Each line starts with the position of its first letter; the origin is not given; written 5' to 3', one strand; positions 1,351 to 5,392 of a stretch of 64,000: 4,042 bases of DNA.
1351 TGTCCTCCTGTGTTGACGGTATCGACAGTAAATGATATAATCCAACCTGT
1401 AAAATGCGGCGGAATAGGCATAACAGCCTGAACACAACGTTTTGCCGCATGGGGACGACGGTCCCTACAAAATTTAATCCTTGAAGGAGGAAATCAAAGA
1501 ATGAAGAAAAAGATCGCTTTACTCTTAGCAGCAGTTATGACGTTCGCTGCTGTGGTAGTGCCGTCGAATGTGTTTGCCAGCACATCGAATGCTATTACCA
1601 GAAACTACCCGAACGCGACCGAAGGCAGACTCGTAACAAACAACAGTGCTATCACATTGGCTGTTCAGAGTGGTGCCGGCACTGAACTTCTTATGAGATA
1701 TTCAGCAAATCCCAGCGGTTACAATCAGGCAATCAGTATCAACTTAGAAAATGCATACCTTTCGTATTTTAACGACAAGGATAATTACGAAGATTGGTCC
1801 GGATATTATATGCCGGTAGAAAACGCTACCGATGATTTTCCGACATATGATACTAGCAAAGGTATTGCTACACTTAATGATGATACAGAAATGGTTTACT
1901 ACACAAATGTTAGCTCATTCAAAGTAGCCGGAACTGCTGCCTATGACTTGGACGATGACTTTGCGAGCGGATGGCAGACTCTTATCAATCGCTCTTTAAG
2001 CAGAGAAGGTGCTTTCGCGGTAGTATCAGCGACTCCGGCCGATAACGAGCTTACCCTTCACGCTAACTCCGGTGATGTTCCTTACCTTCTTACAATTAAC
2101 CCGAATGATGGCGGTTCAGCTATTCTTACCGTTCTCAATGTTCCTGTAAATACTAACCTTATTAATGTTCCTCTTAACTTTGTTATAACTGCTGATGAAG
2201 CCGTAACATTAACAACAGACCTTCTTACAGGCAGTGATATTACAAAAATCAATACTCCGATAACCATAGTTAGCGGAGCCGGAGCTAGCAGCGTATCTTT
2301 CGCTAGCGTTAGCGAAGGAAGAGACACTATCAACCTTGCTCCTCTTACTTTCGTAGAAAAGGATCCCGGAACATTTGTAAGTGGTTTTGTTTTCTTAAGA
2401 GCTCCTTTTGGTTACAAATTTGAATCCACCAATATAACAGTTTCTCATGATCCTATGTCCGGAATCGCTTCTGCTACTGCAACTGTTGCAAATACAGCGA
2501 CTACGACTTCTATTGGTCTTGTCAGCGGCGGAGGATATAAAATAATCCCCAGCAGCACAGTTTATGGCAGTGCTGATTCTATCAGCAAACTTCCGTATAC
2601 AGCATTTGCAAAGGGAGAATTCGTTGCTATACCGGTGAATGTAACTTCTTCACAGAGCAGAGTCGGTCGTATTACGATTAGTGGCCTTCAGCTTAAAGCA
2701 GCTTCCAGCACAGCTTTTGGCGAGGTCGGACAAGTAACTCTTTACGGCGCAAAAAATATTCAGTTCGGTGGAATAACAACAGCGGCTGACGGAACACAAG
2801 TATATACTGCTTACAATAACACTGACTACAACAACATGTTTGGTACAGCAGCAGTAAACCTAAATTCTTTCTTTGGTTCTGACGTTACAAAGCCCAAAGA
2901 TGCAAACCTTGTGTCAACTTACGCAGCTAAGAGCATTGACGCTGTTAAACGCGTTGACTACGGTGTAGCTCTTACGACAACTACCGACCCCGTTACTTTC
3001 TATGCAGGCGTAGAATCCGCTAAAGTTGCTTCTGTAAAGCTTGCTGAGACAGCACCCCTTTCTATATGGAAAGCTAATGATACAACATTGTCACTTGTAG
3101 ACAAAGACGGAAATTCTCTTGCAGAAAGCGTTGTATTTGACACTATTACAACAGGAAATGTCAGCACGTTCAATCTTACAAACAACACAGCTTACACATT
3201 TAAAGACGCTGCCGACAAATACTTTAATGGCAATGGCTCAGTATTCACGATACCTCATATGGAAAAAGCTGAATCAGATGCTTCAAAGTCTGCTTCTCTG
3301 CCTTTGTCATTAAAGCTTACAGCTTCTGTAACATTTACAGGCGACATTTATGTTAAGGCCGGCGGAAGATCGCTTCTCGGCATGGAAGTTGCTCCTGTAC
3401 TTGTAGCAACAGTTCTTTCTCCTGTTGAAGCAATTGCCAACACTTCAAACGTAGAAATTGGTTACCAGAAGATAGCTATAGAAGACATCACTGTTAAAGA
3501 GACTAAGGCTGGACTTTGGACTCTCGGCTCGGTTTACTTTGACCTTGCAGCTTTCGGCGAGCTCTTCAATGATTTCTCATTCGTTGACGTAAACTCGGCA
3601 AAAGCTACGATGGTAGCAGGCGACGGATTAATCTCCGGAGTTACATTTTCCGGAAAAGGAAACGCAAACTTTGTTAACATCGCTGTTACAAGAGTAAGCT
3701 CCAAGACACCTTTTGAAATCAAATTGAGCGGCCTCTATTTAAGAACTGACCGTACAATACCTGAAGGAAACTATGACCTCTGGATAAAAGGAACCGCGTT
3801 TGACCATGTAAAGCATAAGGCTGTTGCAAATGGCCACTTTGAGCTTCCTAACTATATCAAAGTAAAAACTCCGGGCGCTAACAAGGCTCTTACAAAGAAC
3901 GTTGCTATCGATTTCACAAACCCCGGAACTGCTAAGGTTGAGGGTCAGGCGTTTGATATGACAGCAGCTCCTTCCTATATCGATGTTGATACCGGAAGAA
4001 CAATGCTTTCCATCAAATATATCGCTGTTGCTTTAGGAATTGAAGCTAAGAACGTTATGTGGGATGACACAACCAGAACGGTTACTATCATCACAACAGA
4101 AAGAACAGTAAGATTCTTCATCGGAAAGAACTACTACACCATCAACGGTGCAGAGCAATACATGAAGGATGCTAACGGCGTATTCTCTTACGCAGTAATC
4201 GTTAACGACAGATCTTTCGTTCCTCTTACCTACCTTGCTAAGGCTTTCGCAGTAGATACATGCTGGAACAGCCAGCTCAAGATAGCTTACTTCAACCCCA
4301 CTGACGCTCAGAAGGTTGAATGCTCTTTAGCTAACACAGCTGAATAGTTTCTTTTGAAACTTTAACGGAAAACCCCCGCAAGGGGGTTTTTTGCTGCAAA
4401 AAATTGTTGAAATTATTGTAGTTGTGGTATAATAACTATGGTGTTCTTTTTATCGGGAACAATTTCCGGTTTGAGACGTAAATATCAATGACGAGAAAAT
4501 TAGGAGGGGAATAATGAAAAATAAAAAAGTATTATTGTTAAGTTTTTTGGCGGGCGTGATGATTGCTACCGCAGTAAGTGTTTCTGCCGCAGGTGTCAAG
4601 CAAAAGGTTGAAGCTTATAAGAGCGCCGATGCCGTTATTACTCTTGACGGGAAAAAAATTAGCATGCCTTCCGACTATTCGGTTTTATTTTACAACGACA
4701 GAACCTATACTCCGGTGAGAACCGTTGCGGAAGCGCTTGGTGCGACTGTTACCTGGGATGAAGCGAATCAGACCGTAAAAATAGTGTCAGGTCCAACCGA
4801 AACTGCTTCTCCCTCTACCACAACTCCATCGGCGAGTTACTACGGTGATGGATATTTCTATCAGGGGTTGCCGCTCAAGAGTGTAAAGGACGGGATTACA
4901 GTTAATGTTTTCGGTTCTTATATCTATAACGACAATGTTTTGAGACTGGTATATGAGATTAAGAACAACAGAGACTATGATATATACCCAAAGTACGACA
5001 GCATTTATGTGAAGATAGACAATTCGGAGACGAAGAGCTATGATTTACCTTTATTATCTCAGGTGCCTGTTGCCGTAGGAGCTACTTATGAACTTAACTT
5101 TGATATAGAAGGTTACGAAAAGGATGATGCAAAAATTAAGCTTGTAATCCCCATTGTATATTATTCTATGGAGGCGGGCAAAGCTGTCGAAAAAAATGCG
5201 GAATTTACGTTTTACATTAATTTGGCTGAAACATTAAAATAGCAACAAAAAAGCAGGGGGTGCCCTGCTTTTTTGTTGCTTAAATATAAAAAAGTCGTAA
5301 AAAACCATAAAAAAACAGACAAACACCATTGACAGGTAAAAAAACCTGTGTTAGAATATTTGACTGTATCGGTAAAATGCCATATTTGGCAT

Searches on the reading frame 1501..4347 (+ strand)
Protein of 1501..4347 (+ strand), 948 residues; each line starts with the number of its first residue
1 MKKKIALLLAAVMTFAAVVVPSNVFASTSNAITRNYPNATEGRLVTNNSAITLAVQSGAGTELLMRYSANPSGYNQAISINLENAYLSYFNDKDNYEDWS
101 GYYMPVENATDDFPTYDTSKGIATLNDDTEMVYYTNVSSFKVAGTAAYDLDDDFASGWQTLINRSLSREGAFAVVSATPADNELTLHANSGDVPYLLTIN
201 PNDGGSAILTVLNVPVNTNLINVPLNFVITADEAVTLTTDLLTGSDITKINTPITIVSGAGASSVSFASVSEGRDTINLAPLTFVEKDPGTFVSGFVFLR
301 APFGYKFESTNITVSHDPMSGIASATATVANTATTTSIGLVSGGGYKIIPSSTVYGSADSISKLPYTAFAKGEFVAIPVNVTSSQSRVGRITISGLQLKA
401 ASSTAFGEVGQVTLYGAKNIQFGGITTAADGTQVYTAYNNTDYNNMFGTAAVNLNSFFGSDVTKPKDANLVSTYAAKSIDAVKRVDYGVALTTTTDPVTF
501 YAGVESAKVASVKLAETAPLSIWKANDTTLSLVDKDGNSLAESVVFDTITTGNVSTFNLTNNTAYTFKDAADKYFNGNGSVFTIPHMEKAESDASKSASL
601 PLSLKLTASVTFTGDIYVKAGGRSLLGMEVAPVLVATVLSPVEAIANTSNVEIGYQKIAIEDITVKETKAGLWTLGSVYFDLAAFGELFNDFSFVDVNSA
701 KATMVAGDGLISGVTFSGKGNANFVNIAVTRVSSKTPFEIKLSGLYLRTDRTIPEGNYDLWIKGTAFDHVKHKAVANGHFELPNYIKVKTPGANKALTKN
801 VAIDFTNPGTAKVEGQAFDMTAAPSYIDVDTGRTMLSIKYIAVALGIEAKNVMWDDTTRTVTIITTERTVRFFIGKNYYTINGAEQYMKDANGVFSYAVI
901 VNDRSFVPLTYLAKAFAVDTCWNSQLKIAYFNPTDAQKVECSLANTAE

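Call 61: search_protein_families(library=pfam, proteins=[window:1501-4347:+], max_evalue=0.00001)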
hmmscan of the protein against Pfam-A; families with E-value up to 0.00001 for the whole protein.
window:1501-4347:+ (948 aa): 1 family
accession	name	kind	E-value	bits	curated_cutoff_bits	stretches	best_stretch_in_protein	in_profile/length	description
PF07833.16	Cu_amine_oxidN1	-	7.3e-20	71.4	24.2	1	813-926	2-103/108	Copper amine oxidase N-terminal domain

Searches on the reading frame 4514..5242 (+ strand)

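Call 61: search_protein_families(library=pfam, proteins=[window:4514-5242:+], max_evalue=0.00001)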
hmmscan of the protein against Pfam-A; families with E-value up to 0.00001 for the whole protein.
window:4514-5242:+ (242 aa): 1 family
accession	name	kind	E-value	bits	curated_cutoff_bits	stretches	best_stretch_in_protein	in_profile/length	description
PF07833.16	Cu_amine_oxidN1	-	1.6e-11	44.5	24.2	1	44-93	2-49/108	Copper amine oxidase N-terminal domain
